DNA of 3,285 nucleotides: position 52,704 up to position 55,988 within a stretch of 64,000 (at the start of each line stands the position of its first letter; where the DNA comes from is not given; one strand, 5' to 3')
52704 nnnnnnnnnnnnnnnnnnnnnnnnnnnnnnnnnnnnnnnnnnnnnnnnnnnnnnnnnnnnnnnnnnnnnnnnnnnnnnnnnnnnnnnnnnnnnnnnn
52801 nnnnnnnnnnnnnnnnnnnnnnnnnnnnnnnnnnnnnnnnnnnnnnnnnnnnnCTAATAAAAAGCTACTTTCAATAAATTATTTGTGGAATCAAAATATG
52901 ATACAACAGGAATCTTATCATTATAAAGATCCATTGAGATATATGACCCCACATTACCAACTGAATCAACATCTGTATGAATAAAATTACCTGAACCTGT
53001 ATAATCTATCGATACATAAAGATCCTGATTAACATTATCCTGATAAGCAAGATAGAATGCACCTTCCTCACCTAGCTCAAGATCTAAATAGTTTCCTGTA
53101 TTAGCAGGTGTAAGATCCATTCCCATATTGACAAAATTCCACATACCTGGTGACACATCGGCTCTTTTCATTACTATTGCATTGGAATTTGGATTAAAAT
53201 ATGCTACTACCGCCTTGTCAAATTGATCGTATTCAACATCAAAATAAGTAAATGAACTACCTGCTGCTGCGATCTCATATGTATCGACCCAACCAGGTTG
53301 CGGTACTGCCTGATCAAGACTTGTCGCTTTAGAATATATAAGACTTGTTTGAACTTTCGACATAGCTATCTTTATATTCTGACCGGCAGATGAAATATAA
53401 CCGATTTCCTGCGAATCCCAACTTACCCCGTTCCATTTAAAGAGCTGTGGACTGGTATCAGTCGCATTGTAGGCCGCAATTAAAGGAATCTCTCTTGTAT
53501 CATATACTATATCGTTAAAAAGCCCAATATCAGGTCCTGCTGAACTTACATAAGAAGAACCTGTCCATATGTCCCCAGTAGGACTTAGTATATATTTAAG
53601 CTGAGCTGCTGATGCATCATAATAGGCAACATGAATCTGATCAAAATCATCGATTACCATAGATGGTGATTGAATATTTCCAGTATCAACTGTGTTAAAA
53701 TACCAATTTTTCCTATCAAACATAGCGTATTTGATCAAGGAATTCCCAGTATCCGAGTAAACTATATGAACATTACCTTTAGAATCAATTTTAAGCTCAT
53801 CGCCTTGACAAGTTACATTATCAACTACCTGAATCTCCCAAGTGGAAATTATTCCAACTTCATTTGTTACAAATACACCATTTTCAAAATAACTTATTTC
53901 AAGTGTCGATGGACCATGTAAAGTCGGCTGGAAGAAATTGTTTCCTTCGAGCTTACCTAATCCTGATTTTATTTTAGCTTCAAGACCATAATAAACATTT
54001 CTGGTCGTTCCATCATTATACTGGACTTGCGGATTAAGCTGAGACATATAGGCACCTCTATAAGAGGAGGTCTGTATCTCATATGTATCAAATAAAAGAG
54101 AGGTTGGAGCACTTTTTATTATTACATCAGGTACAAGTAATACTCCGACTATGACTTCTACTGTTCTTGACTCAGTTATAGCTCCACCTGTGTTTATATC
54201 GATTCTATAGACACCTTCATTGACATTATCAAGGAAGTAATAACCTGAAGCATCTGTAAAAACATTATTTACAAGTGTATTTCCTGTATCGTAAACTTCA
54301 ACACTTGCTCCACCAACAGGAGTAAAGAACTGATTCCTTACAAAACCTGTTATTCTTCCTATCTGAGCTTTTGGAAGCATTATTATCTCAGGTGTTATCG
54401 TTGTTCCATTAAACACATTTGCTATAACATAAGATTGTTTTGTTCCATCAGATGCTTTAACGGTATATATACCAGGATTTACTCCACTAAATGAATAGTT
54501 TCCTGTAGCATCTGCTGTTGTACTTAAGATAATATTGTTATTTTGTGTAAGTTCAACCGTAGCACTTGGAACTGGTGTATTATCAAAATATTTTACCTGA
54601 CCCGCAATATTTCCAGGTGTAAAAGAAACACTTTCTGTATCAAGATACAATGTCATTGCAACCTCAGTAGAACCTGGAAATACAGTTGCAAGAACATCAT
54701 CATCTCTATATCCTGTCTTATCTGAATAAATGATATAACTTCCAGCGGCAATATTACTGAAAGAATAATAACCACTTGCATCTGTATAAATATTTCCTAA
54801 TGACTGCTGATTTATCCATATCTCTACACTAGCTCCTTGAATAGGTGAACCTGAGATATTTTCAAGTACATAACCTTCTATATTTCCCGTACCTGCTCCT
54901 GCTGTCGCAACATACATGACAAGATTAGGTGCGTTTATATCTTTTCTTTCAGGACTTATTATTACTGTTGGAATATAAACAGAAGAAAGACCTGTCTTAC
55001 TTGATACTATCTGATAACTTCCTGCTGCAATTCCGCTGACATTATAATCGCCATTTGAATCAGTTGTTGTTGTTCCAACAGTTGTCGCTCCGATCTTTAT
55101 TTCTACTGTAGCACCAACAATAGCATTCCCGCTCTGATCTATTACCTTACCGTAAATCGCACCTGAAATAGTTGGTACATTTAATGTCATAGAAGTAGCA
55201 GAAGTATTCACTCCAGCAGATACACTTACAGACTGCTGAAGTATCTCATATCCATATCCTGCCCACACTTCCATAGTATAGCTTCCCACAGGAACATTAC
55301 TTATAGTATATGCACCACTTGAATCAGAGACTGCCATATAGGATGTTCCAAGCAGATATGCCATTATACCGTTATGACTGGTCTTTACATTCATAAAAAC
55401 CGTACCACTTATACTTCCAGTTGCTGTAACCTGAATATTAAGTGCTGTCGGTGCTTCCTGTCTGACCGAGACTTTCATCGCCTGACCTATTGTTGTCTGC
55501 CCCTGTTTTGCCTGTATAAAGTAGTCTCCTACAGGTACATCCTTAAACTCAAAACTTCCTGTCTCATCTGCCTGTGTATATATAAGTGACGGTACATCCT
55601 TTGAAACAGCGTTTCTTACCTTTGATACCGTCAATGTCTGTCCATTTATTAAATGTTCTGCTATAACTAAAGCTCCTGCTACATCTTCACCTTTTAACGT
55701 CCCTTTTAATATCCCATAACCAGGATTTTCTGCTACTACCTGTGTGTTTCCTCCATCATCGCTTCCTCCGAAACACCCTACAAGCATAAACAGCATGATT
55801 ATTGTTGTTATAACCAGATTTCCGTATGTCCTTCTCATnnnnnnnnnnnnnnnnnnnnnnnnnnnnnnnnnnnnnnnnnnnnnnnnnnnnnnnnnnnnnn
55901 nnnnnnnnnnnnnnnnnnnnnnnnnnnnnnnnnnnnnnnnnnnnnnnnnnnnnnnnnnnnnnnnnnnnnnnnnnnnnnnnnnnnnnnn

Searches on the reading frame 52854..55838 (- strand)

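Call 14: search_protein_families(library=phrogs, proteins=[window:52854-55838:-], max_evalue=0.00001)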
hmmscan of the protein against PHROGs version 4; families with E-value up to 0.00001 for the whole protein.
window:52854-55838:- (994 aa): 1 family
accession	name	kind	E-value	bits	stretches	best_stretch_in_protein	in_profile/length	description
phrog_14789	-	unknown function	2.5e-10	41.1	0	86-111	102-127/163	-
